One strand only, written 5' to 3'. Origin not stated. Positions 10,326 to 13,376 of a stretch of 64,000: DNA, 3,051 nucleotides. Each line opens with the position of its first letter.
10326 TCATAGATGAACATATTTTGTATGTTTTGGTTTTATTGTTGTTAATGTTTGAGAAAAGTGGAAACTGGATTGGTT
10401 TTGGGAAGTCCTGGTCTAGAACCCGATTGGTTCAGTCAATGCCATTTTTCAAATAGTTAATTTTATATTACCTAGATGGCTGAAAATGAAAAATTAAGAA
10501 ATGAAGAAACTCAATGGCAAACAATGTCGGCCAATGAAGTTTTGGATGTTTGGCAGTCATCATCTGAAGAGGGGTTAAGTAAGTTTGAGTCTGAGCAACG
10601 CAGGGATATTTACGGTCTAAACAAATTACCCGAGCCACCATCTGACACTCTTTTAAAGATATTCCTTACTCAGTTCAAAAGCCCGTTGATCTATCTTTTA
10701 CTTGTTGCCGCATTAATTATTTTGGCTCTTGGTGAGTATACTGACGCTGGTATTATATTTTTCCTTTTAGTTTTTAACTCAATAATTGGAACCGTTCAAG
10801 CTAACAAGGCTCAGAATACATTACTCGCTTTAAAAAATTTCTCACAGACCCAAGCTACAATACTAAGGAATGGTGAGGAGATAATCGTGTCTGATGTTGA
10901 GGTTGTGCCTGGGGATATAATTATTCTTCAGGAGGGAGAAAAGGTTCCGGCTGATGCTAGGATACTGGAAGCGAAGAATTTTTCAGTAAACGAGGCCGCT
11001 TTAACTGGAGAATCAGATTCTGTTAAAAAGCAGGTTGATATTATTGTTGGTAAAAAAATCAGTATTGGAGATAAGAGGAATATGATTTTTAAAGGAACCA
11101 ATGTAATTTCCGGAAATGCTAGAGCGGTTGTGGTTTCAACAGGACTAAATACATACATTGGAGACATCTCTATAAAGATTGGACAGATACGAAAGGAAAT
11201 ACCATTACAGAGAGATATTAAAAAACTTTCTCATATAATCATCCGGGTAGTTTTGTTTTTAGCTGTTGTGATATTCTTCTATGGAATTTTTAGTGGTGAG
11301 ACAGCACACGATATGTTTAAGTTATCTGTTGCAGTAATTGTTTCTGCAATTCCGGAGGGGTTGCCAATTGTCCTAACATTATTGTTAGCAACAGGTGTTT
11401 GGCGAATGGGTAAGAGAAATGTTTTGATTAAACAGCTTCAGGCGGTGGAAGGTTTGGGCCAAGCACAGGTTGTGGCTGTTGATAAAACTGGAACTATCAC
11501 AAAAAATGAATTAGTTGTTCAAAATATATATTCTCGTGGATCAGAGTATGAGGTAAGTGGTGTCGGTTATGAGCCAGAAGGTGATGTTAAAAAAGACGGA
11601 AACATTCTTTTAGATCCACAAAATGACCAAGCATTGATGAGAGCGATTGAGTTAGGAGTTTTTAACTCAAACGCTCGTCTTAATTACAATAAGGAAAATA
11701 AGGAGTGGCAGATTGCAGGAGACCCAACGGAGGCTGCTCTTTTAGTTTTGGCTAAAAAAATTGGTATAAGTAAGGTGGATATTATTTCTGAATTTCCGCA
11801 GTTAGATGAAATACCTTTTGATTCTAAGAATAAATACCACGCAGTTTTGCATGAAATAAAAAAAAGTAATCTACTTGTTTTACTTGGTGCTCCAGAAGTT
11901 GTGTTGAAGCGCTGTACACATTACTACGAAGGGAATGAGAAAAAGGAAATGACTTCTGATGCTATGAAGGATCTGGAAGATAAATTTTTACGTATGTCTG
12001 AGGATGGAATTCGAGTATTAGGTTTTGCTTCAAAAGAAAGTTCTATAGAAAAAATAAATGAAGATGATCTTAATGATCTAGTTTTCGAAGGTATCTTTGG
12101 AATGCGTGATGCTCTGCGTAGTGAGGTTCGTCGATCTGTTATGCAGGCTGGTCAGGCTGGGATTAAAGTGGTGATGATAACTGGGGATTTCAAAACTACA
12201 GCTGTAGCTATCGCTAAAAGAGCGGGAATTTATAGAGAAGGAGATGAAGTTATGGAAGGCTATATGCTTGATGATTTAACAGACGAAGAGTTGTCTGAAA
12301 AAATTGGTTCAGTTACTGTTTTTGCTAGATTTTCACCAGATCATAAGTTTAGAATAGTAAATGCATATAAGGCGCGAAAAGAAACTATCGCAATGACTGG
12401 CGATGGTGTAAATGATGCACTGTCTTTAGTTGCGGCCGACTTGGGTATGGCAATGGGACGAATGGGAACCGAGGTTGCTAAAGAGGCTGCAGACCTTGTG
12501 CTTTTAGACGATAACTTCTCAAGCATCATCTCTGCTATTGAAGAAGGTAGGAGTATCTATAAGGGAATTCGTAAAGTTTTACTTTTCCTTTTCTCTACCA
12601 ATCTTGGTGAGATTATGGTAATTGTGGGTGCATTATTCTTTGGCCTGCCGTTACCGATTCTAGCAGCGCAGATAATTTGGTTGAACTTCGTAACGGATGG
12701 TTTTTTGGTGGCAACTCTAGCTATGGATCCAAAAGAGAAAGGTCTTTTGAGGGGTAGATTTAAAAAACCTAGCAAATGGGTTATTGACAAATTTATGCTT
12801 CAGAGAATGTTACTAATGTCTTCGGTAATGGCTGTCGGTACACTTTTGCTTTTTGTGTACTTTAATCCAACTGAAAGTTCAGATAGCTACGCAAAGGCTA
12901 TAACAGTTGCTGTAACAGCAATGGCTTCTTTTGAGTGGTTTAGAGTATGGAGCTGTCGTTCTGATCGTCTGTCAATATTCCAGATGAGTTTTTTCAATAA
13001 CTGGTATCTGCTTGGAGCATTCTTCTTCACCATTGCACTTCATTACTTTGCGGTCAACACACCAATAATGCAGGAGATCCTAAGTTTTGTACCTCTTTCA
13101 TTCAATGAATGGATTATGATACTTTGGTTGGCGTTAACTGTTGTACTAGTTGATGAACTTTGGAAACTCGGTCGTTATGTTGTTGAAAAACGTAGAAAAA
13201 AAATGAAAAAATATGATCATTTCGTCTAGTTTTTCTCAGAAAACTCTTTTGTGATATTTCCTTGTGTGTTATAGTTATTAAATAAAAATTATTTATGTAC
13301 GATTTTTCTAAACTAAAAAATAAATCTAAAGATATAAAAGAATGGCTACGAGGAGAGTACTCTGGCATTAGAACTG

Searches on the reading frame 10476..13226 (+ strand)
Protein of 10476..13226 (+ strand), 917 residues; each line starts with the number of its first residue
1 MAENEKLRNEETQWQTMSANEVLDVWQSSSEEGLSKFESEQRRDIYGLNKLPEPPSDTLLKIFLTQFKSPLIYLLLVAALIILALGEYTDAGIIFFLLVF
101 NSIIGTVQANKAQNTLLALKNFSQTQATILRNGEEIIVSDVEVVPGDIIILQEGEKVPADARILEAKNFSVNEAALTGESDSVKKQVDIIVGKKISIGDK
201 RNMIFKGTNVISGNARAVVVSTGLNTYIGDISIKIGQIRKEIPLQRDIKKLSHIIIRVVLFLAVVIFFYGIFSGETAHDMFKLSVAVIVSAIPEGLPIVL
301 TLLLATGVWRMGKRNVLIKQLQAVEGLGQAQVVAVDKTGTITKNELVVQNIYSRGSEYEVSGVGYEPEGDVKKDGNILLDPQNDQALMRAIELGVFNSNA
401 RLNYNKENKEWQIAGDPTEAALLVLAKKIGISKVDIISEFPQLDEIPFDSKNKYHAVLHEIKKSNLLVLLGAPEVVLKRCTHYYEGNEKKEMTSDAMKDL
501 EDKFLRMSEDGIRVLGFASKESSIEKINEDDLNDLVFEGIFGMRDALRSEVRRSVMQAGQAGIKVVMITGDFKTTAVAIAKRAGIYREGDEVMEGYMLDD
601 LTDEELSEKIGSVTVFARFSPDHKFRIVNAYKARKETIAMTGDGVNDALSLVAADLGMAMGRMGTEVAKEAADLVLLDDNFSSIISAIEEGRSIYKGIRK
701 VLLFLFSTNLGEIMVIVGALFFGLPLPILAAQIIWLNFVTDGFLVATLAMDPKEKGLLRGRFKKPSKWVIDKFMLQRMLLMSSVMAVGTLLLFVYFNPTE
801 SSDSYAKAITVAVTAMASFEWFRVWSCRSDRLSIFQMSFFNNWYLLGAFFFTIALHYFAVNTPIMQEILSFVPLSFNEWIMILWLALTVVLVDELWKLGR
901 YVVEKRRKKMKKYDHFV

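Call 42: find_encoding_contigs(protein=window:10476-13226:+, flank=10000, max_places=1)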
Protein window:10476-13226:+ (917 aa): no gene with exactly this product is on record in the collection.

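Call 44: search_protein_families(library=pfam, proteins=[window:10476-13226:+], max_evalue=0.00001)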
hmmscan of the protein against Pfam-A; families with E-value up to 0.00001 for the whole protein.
window:10476-13226:+ (917 aa): 5 families
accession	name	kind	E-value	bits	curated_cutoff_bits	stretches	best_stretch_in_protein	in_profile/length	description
PF00122.25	E1-E2_ATPase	-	1.1e-47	162.3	28.1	1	123-314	3-181/181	E1-E2 ATPase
PF00689.26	Cation_ATPase_C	-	8.6e-39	133.5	27.3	1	725-898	1-174/175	Cation transporting ATPase, C-terminus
PF13246.12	Cation_ATPase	-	1.9e-24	85.9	21.7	1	397-483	3-91/91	Cation transport ATPase (P-type)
PF00690.31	Cation_ATPase_N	-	1.6e-19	69.7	20.4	1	14-81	1-68/69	Cation transporter/ATPase, N-terminus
PF00702.32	Hydrolase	-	1.8e-15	58.3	26.4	1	332-655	3-191/191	haloacid dehalogenase-like hydrolase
